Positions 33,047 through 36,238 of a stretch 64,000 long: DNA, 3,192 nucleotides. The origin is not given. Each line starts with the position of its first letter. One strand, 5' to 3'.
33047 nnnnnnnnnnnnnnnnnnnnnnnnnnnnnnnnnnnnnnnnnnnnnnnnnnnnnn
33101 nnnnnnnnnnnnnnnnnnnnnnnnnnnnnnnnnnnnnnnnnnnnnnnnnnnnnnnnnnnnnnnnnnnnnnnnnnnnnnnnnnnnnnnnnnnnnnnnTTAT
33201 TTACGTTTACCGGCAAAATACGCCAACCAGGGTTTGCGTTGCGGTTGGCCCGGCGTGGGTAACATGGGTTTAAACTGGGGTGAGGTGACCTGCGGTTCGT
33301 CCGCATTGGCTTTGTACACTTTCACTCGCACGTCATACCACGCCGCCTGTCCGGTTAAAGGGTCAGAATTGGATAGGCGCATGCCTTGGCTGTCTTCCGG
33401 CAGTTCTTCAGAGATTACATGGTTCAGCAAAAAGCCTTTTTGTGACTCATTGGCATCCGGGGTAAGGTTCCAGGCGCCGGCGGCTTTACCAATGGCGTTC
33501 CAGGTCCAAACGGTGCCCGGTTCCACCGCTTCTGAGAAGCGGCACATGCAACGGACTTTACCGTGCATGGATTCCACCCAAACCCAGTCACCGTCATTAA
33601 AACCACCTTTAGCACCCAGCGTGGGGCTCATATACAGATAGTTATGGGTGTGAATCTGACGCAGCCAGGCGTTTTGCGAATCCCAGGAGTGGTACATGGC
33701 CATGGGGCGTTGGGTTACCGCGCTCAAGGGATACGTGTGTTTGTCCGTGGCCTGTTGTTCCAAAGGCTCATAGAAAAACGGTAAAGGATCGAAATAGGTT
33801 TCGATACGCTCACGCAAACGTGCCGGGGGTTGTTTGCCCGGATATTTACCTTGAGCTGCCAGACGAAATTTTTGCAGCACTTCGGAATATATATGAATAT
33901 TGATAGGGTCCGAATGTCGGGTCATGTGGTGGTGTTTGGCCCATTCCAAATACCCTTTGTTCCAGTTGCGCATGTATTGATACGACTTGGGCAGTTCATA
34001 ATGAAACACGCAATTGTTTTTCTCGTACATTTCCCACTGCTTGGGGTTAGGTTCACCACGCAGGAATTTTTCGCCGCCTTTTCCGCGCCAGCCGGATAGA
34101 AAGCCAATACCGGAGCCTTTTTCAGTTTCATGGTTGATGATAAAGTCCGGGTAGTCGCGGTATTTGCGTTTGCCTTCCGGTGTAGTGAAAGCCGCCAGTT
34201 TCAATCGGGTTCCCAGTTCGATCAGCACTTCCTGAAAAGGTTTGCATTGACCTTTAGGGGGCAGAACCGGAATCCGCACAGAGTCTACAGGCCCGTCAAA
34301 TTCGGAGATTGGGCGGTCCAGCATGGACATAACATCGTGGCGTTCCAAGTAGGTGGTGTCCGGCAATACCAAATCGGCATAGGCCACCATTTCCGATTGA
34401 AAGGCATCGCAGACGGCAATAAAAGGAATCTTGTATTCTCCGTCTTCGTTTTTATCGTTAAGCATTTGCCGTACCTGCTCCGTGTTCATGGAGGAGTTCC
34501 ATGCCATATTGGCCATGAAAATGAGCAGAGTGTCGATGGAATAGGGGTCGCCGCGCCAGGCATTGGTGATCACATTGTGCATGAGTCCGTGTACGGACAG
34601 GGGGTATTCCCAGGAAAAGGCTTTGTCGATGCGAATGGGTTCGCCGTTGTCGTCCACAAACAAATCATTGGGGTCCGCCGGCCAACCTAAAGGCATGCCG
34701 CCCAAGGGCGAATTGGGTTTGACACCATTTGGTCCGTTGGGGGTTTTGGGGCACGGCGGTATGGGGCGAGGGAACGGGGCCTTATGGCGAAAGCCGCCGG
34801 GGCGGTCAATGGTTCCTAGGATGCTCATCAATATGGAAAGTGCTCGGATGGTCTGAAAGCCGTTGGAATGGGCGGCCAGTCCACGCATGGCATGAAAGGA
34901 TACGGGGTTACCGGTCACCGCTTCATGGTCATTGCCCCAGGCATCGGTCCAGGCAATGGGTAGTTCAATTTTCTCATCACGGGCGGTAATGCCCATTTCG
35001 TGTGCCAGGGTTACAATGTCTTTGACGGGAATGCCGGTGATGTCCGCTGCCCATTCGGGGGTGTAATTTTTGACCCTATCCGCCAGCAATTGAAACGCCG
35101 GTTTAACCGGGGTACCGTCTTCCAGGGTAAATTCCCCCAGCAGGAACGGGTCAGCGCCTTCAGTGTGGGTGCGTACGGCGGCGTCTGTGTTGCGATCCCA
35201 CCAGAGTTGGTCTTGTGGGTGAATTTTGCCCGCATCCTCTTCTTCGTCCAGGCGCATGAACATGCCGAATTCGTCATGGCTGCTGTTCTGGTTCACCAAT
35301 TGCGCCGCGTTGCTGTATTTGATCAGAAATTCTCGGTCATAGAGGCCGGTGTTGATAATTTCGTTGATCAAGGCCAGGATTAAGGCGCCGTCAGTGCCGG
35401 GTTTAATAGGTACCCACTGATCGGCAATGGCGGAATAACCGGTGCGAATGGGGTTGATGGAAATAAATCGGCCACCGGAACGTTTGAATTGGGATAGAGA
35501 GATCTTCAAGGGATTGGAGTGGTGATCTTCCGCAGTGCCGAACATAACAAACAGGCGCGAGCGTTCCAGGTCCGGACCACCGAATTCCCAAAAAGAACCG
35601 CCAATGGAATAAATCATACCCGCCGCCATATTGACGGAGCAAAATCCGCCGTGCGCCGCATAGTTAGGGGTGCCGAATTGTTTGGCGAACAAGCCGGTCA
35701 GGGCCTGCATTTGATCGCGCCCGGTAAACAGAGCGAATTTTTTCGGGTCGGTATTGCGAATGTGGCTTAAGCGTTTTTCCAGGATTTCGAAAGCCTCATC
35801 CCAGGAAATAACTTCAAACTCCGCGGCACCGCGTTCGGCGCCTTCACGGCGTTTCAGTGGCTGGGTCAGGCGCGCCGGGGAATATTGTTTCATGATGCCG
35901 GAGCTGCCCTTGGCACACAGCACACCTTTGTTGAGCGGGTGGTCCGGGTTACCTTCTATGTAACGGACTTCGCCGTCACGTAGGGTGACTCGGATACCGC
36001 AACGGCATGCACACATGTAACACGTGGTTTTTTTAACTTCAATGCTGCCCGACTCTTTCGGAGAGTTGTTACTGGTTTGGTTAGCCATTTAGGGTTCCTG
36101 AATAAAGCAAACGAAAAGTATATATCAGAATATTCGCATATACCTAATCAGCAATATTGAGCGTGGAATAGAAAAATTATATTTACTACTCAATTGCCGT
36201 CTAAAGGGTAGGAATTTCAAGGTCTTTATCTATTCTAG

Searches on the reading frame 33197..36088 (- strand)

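Call 34: search_protein_families(library=pfam, proteins=[window:33197-36088:-], max_evalue=0.00001)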
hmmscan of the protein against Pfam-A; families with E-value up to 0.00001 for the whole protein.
window:33197-36088:- (963 aa): 3 families
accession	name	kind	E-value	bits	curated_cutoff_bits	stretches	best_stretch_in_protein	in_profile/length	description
PF00384.28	Molybdopterin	-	7e-27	94.8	24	1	73-625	1-350/353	Molybdopterin oxidoreductase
PF04879.21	Molybdop_Fe4S4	-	2.6e-17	63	22.7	1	17-69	2-54/55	Molybdopterin oxidoreductase Fe4S4 domain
PF01568.27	Molydop_binding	-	8e-12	45.6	26.8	1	790-891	3-92/110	Molydopterin dinucleotide binding domain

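Call 66: search_protein_families(library=ncbifam, proteins=[window:33197-36088:-], max_evalue=1e-10)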
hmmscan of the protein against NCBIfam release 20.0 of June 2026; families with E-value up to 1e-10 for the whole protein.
window:33197-36088:- (963 aa): 21 families
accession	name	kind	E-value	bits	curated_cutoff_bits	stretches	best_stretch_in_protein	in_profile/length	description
NF012032.0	PRK15488.1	equivalog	2.4e-65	221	694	2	11-261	36-283/759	thiosulfate reductase PhsA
TIGR02166.1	dmsA_ynfE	subfamily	7.6e-51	173.1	777.7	1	15-259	41-299/794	DMSO/selenate family reductase complex A subunit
TIGR01591.1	Fdh-alpha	equivalog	7.4e-46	156.5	666.25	1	21-257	1-236/672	formate dehydrogenase subunit alpha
TIGR01553.1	formate-DH-alph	equivalog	2.6e-37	128.1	814.2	2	173-432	218-438/1009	formate dehydrogenase-N subunit alpha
NF041714.1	arsenate_red_ArrA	equivalog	3.9e-37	127.8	1600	1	14-262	46-299/848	arsenate respiratory reductase molybdopterin-containing subunit ArrA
NF011566.1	PRK14990.1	exception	5.6e-36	123.9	1600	1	3-259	44-319/814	dimethylsulfoxide reductase subunit A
TIGR03479.1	DMSO_red_II_alp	subfamily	5.8e-36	123.9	984.75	1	20-368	60-424/913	molybdopterin-dependent oxidoreductase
NF041783.2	mnquin_red_QrcB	equivalog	5.4e-35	120.7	440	1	12-271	46-302/695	menaquinone reductase molybdopterin-binding-like subunit QrcB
NF041513.1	formate_DH_Act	exception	5.9e-34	117.1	1400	2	173-432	209-467/1067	formate dehydrogenase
NF011567.1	PRK14991.1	equivalog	5.4e-33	113.8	1750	1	131-370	238-498/1022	tetrathionate reductase subunit TtrA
NF041885.1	selenate_YnfE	exception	3.6e-32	111.1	1675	1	20-259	51-306/805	selenate/tellurate reductase subunit YnfE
NF047855.1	AssmNtatRedNasC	equivalog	8.6e-31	106.9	1100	1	11-267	13-271/708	assimilatory nitrate reductase catalytic subunit NasC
NF010055.0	PRK13532.1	equivalog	8.1e-29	100.4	904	1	8-364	32-360/830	nitrate reductase catalytic subunit NapA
NF041884.1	selenate_YnfF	exception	4.7e-28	97.5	1650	1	18-259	46-299/798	selenate/tellurate reductase subunit YnfF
TIGR00509.1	bisC_fam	subfamily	3.1e-27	95.2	1017.55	1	197-260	196-260/772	molybdopterin guanine dinucleotide-containing S/N-oxide reductase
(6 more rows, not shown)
